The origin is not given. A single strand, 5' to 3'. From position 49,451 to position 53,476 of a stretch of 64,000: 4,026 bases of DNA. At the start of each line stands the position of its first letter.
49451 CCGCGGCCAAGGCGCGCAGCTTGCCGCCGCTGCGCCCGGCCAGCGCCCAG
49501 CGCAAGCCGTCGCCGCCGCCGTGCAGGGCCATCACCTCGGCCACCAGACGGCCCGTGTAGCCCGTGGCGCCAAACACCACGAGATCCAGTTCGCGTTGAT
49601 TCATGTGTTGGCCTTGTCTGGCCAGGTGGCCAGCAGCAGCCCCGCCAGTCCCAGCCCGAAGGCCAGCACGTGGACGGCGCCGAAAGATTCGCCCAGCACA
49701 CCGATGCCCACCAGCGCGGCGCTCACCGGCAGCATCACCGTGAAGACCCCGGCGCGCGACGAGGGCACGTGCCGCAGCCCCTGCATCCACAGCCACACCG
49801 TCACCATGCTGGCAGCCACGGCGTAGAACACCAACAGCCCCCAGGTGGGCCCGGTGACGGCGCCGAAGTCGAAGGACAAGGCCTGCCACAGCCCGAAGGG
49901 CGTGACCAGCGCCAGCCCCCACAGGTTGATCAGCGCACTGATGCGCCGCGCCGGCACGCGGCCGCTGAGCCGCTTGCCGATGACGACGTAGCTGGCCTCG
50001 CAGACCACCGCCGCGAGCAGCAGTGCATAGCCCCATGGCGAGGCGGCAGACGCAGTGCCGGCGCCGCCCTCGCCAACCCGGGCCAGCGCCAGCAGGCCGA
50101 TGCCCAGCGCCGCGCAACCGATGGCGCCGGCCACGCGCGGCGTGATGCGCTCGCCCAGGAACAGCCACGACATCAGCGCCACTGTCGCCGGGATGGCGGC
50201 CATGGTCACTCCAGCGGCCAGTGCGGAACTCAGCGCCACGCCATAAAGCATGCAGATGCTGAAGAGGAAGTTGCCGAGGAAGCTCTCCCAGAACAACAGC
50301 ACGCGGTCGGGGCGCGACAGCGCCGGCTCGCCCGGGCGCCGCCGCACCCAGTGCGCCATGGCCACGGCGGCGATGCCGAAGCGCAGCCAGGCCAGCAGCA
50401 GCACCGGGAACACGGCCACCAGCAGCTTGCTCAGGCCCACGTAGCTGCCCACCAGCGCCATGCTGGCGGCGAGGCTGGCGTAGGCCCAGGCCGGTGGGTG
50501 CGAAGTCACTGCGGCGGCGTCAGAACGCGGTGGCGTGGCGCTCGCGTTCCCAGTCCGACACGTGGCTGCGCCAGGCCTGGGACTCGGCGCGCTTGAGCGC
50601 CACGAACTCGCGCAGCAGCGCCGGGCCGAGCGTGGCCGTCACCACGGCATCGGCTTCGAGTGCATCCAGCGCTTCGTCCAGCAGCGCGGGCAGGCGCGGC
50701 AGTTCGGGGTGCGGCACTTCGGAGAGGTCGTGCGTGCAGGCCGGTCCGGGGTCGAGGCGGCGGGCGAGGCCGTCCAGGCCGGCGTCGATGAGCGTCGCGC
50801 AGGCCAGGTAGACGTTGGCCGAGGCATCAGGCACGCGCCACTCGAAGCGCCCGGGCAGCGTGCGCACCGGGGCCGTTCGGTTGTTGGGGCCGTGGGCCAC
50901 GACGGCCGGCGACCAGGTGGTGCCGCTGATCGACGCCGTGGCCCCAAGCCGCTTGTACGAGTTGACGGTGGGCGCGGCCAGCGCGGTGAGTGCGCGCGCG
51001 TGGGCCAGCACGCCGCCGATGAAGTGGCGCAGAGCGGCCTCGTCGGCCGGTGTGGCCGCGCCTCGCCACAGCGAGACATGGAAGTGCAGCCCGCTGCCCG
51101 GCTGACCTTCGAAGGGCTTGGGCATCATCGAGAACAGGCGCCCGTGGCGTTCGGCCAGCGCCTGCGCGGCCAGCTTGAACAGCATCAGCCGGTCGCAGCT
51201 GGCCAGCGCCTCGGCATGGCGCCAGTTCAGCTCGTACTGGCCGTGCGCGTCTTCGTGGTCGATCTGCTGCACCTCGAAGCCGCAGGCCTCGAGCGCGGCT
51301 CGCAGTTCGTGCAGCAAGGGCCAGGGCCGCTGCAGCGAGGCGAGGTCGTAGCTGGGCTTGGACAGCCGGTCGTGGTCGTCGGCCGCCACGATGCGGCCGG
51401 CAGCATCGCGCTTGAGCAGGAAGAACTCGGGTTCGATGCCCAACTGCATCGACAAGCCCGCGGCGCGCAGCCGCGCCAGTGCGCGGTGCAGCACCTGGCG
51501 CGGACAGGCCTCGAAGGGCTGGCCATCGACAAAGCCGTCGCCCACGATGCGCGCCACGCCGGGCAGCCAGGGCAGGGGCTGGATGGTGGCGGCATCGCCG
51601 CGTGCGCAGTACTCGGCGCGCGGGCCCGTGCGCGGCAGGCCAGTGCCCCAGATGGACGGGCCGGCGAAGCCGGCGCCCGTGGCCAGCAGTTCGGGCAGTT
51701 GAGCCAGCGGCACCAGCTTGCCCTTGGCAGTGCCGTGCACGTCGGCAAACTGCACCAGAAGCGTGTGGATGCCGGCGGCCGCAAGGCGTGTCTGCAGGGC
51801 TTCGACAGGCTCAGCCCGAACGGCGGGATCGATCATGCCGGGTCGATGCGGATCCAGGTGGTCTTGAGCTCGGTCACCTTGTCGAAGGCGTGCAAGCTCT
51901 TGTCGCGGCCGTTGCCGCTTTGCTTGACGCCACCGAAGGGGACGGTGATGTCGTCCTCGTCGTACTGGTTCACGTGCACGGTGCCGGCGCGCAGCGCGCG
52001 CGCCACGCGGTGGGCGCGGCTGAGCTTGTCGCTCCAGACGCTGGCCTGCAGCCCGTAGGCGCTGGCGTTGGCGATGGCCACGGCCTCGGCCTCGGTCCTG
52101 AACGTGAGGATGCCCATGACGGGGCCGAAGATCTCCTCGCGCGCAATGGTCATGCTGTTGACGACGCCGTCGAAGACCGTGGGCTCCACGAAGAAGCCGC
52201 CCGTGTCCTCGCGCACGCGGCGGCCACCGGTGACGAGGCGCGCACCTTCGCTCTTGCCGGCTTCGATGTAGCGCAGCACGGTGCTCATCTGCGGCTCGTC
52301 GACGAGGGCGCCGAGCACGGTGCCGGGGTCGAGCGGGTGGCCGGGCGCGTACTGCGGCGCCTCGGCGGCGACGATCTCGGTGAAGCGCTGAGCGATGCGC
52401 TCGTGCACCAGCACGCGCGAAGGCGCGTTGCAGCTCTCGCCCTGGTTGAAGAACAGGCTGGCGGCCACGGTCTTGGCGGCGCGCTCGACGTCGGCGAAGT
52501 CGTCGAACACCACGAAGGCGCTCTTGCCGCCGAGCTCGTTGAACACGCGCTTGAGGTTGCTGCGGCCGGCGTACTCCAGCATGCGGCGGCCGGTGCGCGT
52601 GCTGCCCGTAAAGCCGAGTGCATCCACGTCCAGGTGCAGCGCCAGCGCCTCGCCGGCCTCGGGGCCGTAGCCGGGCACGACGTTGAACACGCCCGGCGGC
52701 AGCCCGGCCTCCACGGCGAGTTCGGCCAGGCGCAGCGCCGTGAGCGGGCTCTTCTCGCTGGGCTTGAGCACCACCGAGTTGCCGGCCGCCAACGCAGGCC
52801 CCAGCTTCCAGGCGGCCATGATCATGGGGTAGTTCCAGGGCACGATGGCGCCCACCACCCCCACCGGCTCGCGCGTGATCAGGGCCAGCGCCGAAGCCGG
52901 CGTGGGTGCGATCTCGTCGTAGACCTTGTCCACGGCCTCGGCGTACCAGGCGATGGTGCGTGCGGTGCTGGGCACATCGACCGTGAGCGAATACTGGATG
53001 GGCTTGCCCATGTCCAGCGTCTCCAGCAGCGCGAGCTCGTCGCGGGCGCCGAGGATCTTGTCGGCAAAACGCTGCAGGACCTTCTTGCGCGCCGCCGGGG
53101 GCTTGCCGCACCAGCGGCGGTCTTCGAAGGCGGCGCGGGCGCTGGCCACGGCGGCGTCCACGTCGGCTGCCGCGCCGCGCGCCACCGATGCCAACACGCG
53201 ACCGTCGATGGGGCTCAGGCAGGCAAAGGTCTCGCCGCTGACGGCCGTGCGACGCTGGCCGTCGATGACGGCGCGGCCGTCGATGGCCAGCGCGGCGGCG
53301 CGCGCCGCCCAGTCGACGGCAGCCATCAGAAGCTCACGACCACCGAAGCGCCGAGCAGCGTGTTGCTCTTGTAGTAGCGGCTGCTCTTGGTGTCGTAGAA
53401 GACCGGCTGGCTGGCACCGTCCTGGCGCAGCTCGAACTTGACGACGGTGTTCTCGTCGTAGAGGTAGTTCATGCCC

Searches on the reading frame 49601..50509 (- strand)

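Call 37: search_protein_families(library=pfam, proteins=[window:49601-50509:-], max_evalue=0.00001)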
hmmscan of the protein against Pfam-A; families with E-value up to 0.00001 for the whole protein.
window:49601-50509:- (302 aa): 1 family
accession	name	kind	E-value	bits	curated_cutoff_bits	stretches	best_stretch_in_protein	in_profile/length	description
PF00892.27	EamA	-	1.2e-29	103.7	28.2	2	159-295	2-134/135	EamA-like transporter family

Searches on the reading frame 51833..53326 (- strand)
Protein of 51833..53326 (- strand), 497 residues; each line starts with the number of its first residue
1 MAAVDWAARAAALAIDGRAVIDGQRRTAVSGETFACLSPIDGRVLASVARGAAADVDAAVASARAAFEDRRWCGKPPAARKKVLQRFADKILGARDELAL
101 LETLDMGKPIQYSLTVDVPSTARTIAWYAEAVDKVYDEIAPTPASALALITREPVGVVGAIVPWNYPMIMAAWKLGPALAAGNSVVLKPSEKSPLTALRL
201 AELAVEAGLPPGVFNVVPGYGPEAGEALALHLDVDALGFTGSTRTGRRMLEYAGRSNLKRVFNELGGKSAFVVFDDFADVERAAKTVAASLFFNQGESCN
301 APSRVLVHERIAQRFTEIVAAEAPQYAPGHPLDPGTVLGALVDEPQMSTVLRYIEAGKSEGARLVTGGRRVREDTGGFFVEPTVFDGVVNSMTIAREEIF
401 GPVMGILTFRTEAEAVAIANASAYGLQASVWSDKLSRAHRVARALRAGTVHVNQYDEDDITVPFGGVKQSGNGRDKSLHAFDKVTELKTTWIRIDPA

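Call 37: search_protein_families(library=pfam, proteins=[window:51833-53326:-], max_evalue=0.00001)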
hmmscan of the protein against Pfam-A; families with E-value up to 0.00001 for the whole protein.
window:51833-53326:- (497 aa): 1 family
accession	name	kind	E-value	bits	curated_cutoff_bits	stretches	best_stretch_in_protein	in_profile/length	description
PF00171.27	Aldedh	-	2.4e-165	551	23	1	31-489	6-460/461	Aldehyde dehydrogenase family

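Call 67: search_protein_families(library=ncbifam, proteins=[window:51836-53326:-], max_evalue=1e-10)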
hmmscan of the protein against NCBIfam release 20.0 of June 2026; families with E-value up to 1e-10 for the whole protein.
window:51836-53326:- (497 aa): 39 families (the best 25 are shown)
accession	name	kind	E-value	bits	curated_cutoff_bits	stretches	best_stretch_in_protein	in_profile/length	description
NF007352.0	PRK09847.1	equivalog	1.9e-193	643.5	850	1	6-494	9-493/495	aldehyde dehydrogenase PuuC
TIGR02299.1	HpaE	equivalog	3.1e-146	487.8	638.35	1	20-494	4-478/488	5-carboxymethyl-2-hydroxymuconate semialdehyde dehydrogenase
NF045736.1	PaDhStyDRhodo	equivalog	7.3e-143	476.6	800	1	20-489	6-474/479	phenylacetaldehyde dehydrogenase StyD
TIGR01804.1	BADH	equivalog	7.7e-143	476.3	668.6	1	21-488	2-467/467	betaine-aldehyde dehydrogenase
NF009725.0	PRK13252.1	equivalog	1e-142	476.1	593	1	19-495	9-482/488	betaine-aldehyde dehydrogenase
NF045735.1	PaDhStyDPseudo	equivalog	5.4e-134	447.5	850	1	18-490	4-479/483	phenylacetaldehyde dehydrogenase StyD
NF010000.0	PRK13473.1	subfamily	2.2e-129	432.2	615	1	19-489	5-469/475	aminobutyraldehyde dehydrogenase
NF050026.1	AcaldDHExaC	equivalog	6.2e-124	414.4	900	1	20-489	19-490/503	acetaldehyde dehydrogenase ExaC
TIGR03216.1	OH_muco_semi_DH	equivalog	1.1e-119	400.2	693.25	1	21-493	5-480/481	2-hydroxymuconic semialdehyde dehydrogenase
NF006916.0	PRK09407.1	equivalog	2.4e-112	376.2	521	1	27-489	29-489/526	succinic semialdehyde dehydrogenase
TIGR01780.1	SSADH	subfamily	4.8e-111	371.8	646.35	1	38-488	3-448/448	succinate-semialdehyde dehydrogenase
TIGR04284.1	aldehy_Rv0768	hypoth_equivalog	6.8e-106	355.1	775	1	19-489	3-475/480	aldehyde dehydrogenase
NF052305.1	DioxValDhHalo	equivalog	1.1e-102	344.4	750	1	19-472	7-459/483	2,5-dioxovalerate dehydrogenase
NF042993.1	AlphKGSA_gudD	equivalog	1.8e-100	337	770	1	20-492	7-480/481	alpha-ketoglutaric semialdehyde dehydrogenase GucD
TIGR03374.1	ABALDH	equivalog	2.4e-99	333.3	909.3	1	21-487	6-466/472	aminobutyraldehyde dehydrogenase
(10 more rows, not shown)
